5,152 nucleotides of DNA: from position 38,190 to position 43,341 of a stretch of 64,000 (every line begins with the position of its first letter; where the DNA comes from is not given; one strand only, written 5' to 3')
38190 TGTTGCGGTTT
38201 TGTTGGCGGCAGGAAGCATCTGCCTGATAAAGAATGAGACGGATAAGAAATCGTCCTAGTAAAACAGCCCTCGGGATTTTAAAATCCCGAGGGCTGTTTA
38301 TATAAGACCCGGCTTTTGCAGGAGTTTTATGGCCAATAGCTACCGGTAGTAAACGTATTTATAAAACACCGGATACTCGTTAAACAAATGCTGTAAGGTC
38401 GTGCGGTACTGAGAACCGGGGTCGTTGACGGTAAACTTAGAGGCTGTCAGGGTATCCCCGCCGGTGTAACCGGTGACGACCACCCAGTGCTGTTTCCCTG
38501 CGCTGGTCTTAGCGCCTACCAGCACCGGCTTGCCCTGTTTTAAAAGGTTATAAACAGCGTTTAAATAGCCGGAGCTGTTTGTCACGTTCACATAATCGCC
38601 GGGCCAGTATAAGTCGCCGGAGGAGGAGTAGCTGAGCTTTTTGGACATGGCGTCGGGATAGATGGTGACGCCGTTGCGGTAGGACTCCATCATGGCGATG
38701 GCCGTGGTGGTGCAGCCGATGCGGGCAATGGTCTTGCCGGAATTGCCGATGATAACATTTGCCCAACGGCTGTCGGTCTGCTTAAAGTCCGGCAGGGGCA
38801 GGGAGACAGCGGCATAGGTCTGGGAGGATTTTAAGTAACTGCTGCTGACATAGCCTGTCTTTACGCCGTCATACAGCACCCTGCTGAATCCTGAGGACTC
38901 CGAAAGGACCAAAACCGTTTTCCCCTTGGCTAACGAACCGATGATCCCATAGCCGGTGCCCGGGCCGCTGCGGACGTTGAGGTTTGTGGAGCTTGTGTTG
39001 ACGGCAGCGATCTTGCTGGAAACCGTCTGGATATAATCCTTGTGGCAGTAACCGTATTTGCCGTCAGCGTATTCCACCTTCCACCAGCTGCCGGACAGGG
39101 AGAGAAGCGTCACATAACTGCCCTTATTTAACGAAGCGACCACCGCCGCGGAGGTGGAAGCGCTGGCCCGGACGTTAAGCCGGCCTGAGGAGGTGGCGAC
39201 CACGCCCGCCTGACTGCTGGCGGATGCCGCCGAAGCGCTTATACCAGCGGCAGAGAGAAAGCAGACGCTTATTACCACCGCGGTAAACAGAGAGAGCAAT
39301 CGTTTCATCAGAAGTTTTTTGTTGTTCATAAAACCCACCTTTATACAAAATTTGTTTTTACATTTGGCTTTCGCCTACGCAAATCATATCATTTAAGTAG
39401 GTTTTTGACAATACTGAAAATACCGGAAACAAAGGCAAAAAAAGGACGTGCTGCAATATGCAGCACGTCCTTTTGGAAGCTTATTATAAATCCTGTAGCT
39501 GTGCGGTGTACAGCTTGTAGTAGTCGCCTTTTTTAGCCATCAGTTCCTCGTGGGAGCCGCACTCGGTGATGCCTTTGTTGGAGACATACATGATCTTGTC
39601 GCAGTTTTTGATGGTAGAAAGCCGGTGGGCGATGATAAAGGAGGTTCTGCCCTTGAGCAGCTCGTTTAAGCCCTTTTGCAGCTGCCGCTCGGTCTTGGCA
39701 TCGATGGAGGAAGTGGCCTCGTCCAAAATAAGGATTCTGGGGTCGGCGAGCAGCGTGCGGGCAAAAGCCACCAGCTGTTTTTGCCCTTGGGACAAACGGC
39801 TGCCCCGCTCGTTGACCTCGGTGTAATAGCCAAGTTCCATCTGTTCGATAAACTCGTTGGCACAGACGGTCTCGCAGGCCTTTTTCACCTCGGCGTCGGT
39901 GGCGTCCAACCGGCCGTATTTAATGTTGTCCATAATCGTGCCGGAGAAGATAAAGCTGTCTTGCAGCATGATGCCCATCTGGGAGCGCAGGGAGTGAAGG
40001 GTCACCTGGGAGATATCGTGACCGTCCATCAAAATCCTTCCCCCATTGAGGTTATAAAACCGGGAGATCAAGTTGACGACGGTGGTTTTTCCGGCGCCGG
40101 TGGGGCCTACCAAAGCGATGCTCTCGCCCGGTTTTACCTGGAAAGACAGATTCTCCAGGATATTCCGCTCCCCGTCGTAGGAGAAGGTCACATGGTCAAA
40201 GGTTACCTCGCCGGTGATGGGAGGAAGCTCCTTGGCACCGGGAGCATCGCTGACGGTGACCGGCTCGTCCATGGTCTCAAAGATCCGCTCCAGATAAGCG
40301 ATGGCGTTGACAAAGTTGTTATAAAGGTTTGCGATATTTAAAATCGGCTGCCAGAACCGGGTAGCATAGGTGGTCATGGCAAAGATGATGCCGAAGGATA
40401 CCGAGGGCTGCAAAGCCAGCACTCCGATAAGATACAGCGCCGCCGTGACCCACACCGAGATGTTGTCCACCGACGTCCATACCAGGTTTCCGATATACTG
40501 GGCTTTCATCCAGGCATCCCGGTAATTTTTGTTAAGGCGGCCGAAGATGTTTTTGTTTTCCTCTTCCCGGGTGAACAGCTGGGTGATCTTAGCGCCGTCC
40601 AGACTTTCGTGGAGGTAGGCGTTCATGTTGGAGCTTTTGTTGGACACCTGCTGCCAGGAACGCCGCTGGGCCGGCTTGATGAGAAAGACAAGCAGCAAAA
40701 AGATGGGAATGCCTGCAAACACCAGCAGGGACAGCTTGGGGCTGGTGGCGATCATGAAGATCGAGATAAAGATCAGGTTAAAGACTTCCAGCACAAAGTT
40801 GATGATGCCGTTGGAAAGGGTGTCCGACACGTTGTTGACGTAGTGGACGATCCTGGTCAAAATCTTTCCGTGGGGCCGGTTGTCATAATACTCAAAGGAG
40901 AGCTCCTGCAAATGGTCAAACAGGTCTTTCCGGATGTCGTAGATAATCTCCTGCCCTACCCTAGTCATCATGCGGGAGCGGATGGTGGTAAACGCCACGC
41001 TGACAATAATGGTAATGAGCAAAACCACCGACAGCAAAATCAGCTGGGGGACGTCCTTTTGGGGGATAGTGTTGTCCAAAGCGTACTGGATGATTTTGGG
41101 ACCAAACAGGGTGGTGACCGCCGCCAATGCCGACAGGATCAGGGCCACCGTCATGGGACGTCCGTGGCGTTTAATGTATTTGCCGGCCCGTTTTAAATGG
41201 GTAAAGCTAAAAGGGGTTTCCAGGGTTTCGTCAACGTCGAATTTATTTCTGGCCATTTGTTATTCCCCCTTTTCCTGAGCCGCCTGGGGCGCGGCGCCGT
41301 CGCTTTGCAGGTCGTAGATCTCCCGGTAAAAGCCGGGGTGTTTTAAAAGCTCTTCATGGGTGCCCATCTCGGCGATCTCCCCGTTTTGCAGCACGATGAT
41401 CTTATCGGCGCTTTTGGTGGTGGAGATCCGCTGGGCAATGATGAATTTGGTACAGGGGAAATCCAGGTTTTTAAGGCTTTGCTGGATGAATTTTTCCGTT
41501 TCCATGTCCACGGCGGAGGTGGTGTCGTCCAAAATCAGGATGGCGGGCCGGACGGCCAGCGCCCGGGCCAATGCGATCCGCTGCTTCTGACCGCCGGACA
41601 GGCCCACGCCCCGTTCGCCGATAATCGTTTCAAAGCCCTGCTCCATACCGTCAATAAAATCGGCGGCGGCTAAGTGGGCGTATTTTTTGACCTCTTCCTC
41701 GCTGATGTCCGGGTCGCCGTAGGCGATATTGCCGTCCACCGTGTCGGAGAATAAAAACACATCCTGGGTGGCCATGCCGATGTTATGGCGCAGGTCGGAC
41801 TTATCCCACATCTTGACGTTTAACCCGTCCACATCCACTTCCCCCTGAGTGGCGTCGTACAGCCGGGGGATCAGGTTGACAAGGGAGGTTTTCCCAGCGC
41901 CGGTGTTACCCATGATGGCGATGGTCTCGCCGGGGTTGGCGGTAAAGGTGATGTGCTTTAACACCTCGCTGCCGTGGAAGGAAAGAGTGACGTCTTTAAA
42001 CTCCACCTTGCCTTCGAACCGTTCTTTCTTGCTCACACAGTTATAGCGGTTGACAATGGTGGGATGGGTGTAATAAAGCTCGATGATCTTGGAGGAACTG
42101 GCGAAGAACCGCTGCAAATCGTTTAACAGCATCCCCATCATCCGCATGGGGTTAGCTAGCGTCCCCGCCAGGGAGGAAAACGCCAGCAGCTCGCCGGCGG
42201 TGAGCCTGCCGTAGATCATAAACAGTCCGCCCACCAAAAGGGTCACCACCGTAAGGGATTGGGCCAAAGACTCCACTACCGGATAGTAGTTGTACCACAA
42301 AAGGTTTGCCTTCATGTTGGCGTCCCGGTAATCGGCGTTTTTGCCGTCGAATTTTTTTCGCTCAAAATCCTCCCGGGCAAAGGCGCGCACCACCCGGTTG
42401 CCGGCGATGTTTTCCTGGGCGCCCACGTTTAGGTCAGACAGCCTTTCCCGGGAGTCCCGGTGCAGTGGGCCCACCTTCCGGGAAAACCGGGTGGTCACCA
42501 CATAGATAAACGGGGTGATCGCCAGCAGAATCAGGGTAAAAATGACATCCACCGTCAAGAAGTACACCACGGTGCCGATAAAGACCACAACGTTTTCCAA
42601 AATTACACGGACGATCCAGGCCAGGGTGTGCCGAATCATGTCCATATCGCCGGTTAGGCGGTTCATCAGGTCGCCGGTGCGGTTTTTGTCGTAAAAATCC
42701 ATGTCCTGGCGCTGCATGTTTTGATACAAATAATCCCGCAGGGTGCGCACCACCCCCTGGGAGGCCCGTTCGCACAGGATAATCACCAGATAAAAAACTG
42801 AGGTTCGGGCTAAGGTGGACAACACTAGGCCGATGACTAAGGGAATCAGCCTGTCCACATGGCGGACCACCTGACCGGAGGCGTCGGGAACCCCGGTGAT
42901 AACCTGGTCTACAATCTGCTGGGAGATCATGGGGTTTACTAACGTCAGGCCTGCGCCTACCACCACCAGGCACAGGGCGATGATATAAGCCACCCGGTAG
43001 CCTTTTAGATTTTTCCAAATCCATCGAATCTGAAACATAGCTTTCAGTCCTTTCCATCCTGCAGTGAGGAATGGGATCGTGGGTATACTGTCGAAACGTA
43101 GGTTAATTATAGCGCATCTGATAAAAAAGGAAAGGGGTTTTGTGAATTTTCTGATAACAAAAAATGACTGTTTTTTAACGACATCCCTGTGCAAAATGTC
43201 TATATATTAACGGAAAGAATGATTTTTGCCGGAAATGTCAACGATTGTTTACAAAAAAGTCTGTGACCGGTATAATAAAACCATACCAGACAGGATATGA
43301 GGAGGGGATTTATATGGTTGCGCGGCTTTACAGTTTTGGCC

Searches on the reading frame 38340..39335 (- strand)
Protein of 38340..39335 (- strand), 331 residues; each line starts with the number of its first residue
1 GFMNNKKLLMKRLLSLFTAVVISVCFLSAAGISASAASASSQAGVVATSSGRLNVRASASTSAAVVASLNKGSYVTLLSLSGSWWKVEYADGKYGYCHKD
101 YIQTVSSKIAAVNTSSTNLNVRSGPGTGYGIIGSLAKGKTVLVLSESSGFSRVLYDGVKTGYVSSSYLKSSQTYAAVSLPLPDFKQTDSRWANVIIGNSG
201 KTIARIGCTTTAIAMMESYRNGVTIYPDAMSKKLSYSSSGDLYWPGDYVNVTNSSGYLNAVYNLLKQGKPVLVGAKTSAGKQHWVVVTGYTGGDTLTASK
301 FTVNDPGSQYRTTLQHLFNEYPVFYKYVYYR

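Call 50: search_protein_families(library=pfam, proteins=[window:38340-39335:-], max_evalue=0.0001)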
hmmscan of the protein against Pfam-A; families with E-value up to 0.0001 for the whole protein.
window:38340-39335:- (331 aa): 4 families
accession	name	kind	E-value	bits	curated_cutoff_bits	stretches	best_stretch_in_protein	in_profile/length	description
PF08239.17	SH3_3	-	2.5e-29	101.7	27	2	118-169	2-54/54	Bacterial SH3 domain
PF06347.19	SH3_4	-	2e-09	37.5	24.1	1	50-100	2-52/56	Bacterial SH3 domain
PF13529.12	Peptidase_C39_2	-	1e-08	36.3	24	1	204-306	12-142/143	Peptidase_C39 like family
PF12385.14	Peptidase_C70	-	3.6e-06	27.4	19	1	206-314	18-133/141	Papain-like cysteine protease AvrRpt2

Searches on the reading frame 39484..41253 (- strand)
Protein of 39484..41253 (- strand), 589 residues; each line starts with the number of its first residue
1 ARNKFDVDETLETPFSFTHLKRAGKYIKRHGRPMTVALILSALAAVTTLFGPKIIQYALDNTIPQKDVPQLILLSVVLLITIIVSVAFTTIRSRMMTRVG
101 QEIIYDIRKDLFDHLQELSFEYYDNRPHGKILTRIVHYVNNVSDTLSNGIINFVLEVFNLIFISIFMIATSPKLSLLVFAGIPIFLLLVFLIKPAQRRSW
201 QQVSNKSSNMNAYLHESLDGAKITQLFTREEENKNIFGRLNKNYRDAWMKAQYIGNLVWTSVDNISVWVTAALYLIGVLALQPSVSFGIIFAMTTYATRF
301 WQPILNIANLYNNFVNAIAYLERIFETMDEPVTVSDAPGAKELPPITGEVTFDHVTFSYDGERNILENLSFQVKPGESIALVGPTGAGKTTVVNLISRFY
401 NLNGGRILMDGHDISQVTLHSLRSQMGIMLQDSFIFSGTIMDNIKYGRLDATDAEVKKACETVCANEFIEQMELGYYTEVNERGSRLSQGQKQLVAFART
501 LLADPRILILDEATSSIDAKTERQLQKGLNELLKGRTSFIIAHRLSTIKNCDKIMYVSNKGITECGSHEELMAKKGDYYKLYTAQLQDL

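Call 50: search_protein_families(library=pfam, proteins=[window:39484-41253:-], max_evalue=0.0001)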
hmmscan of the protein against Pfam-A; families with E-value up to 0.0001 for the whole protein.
window:39484-41253:- (589 aa): 3 families
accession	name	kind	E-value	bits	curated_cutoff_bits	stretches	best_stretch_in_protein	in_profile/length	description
PF00664.28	ABC_membrane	-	6.9e-43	147.7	28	1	35-300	2-270/274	ABC transporter transmembrane region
PF00005.33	ABC_tran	-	1.8e-31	110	25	1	366-515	1-137/137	ABC transporter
PF02463.25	SMC_N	-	8.5e-07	29.1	40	1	406-559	110-213/220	RecF/RecN/SMC N terminal domain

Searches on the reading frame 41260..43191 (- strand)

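Call 50: search_protein_families(library=pfam, proteins=[window:41260-43191:-], max_evalue=0.0001)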
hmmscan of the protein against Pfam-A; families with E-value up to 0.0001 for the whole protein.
window:41260-43191:- (643 aa): 2 families
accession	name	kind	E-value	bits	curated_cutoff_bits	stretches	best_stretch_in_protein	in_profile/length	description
PF00664.28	ABC_membrane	-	2.3e-51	175.5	28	1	70-349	2-274/274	ABC transporter transmembrane region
PF00005.33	ABC_tran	-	1.2e-29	104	25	1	411-559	1-137/137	ABC transporter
